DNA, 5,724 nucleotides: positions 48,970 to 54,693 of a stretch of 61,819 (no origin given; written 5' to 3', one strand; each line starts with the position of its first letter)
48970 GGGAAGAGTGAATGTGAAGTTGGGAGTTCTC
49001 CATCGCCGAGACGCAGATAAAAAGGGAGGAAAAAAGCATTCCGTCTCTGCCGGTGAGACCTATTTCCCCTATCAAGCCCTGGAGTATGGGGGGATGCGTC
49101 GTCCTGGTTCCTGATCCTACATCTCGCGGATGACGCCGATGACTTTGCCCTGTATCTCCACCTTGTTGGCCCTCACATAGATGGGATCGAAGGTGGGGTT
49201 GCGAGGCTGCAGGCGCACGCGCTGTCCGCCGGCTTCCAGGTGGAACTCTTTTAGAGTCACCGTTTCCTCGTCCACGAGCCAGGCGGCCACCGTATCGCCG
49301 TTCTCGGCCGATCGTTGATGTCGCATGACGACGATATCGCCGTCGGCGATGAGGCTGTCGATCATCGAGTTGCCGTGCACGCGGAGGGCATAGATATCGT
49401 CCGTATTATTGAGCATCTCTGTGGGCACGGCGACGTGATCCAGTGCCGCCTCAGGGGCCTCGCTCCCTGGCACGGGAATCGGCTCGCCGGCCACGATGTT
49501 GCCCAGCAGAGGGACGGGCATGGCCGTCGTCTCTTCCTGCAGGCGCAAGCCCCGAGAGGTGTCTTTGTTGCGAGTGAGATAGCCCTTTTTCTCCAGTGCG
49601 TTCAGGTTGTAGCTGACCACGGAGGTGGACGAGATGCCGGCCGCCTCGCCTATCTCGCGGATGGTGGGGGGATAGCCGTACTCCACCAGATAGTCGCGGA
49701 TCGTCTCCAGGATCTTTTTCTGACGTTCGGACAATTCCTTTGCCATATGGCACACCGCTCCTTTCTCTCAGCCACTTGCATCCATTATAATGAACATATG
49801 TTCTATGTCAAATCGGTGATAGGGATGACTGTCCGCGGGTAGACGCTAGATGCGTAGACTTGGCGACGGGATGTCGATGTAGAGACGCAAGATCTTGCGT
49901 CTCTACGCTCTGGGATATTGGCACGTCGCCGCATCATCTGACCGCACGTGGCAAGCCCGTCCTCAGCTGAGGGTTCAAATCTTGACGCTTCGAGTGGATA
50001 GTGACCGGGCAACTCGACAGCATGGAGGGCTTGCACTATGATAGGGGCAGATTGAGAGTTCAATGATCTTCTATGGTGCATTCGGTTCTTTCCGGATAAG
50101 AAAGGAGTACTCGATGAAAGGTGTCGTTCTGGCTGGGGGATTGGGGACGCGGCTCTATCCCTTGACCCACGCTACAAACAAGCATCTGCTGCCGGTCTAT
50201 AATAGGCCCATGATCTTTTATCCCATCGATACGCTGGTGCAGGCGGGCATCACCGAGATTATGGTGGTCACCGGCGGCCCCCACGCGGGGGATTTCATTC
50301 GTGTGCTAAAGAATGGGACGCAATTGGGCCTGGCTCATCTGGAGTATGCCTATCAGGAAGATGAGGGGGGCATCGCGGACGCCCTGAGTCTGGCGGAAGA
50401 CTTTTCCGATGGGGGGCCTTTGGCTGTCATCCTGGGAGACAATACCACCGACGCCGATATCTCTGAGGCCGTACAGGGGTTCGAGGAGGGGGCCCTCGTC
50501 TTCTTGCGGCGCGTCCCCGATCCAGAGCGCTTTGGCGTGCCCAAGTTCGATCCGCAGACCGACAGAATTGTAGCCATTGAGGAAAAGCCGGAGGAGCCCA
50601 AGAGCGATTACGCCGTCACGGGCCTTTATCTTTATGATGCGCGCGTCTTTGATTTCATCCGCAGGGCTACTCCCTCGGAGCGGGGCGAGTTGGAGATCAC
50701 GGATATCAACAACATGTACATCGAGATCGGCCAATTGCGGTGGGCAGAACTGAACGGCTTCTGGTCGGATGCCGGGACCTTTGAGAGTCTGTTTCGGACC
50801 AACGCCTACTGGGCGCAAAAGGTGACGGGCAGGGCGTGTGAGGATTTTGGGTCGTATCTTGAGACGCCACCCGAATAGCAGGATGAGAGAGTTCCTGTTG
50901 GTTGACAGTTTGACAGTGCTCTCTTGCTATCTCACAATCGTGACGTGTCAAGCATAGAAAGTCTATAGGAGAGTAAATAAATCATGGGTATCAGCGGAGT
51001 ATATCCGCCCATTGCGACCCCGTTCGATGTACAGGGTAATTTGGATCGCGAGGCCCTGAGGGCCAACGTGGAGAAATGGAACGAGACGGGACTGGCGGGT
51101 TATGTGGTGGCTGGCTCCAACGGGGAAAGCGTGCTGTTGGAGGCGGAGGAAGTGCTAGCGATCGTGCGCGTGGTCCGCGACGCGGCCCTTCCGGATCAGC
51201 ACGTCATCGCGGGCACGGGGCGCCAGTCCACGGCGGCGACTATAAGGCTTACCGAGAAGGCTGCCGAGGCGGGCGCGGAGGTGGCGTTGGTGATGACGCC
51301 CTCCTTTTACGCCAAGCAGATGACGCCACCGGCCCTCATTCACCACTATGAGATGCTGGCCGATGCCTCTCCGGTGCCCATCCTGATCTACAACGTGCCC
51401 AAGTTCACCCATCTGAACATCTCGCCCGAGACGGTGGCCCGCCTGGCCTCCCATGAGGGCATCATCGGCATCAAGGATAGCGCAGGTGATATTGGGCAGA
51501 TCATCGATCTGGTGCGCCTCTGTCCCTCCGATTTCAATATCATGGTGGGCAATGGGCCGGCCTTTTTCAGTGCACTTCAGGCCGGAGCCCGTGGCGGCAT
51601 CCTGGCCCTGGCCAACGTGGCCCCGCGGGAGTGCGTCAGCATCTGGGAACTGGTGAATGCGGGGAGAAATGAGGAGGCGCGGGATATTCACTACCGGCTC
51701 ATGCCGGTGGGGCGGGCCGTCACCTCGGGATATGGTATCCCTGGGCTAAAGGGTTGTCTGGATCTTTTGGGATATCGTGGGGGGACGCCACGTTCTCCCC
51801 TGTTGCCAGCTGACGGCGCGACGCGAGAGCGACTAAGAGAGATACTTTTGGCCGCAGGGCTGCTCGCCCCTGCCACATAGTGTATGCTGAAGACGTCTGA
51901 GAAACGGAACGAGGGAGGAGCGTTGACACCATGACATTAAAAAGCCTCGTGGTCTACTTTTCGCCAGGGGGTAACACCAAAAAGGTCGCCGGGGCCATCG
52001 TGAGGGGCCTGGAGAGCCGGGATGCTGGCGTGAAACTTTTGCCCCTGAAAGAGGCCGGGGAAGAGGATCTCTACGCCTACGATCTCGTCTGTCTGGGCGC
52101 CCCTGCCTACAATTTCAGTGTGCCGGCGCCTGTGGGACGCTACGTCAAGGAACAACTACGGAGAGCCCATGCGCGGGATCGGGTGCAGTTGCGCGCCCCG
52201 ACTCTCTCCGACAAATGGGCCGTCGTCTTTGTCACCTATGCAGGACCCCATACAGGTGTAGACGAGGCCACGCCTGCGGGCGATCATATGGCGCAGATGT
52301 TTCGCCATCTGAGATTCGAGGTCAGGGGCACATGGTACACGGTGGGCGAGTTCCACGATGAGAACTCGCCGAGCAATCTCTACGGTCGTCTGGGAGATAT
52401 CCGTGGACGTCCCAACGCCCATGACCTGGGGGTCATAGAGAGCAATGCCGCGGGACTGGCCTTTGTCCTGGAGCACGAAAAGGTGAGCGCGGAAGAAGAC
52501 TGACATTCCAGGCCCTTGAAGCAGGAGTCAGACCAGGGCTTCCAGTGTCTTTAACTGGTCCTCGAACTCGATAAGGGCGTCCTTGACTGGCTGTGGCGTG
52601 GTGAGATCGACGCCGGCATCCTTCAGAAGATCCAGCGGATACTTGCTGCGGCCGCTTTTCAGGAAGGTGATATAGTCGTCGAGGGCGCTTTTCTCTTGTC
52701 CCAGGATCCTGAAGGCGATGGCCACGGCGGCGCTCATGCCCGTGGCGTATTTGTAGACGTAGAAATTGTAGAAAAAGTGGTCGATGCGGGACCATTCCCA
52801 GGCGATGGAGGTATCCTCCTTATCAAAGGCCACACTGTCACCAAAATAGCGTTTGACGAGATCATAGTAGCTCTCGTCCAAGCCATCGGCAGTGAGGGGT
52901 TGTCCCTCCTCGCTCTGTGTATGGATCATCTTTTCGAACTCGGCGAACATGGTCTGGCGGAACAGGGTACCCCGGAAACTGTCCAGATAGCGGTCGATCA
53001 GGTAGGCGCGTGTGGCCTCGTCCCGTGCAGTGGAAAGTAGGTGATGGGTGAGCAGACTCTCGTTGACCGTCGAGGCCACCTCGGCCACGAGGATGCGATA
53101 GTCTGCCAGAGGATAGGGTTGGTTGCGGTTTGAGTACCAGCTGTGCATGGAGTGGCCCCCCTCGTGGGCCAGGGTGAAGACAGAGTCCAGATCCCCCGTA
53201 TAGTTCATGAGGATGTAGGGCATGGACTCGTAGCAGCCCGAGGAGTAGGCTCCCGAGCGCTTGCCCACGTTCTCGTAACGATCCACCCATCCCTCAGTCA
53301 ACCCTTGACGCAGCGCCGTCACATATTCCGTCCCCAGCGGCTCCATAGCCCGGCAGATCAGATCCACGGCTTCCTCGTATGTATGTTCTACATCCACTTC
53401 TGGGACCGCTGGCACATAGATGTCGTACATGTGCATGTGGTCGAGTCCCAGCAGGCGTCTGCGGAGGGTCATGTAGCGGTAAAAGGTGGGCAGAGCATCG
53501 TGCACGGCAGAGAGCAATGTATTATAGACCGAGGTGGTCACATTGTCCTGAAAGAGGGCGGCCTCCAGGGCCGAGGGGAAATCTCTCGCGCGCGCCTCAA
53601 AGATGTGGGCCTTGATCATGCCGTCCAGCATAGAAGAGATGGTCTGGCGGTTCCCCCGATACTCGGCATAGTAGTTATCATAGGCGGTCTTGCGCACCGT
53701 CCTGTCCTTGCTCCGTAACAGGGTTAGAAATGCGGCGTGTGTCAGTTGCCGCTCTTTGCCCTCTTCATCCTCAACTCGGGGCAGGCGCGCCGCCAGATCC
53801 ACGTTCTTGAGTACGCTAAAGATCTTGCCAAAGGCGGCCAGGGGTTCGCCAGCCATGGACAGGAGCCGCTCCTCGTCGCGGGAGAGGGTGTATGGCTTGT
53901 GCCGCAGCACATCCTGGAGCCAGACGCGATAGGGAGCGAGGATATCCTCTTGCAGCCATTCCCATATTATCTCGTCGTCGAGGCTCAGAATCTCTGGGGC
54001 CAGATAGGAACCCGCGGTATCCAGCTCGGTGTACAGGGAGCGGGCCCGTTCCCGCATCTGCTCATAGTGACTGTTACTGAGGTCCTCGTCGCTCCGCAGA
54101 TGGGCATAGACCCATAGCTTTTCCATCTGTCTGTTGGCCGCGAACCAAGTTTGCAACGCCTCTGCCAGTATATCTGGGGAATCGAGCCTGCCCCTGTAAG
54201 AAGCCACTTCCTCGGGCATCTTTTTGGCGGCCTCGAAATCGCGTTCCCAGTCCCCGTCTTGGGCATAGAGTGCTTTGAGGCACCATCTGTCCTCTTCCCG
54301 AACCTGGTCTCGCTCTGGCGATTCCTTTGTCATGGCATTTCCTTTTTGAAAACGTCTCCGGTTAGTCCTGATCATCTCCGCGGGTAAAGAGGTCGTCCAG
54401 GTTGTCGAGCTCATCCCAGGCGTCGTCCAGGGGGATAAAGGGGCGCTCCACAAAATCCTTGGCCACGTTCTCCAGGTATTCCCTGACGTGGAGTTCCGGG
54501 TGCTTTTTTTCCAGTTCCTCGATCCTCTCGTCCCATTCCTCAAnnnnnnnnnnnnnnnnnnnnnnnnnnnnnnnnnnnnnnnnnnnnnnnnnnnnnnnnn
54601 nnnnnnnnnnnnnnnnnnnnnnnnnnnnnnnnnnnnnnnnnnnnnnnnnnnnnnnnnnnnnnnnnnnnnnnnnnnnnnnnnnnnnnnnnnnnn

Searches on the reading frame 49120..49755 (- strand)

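Call 91: search_protein_families(library=pfam, proteins=[window:49120-49755:-], max_evalue=0.00001)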
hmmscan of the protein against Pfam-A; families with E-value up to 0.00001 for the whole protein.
window:49120-49755:- (212 aa): 2 families
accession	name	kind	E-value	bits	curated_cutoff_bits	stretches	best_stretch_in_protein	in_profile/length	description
PF00717.28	Peptidase_S24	-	2.1e-24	85.9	23.3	1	82-206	1-116/116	Peptidase S24-like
PF01726.22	LexA_DNA_bind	-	3.4e-21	75.2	23.7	1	6-69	2-65/65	LexA DNA binding domain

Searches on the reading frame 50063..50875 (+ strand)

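Call 91: search_protein_families(library=pfam, proteins=[window:50063-50875:+], max_evalue=0.00001)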
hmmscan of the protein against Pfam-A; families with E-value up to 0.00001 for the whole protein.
window:50063-50875:+ (271 aa): 2 families
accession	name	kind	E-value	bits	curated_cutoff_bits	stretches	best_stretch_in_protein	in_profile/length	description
PF00483.29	NTP_transferase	-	5.8e-53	180.4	21.2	1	19-249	1-241/245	Nucleotidyl transferase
PF12804.13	NTP_transf_3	-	1.2e-08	35.7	27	1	20-126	1-95/160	MobA-like NTP transferase domain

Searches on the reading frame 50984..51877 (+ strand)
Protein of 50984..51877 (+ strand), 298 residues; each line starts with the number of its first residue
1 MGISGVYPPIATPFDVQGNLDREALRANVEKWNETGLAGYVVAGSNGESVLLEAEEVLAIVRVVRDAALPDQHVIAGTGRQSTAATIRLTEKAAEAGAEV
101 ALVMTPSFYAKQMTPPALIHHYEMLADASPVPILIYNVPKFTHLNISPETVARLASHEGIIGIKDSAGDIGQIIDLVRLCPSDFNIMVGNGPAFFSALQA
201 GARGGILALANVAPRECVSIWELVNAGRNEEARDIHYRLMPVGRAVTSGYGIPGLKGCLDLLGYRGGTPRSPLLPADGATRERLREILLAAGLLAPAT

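Call 91: search_protein_families(library=pfam, proteins=[window:50984-51877:+], max_evalue=0.00001)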
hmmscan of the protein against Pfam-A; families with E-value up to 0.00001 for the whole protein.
window:50984-51877:+ (298 aa): 1 family
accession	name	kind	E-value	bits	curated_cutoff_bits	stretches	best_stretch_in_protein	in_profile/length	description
PF00701.28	DHDPS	-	1.2e-59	201.9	22.1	1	4-289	3-287/289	Dihydrodipicolinate synthetase family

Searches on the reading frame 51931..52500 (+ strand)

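Call 91: search_protein_families(library=pfam, proteins=[window:51931-52500:+], max_evalue=0.00001)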
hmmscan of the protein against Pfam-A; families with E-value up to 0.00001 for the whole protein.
window:51931-52500:+ (190 aa): 2 families
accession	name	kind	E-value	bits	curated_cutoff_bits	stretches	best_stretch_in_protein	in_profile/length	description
PF02525.22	Flavodoxin_2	-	8.2e-07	29.4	27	1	39-126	68-157/198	Flavodoxin-like fold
PF12724.12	Flavodoxin_5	-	9.5e-06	26.4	27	0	6-76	1-70/145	Flavodoxin domain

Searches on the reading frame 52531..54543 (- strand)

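Call 26: search_protein_families(library=pfam, proteins=[window:52531-54543:-], max_evalue=0.001)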
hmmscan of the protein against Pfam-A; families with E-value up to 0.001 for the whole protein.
window:52531-54543:- (671 aa): 2 families
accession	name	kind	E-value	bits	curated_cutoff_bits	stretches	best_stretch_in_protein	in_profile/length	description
PF01432.26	Peptidase_M3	-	9.4e-77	259.7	27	1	275-656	2-454/457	Peptidase family M3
PF08439.15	Peptidase_M3_N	-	2.1e-19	69.9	25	1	184-250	1-68/70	Oligopeptidase F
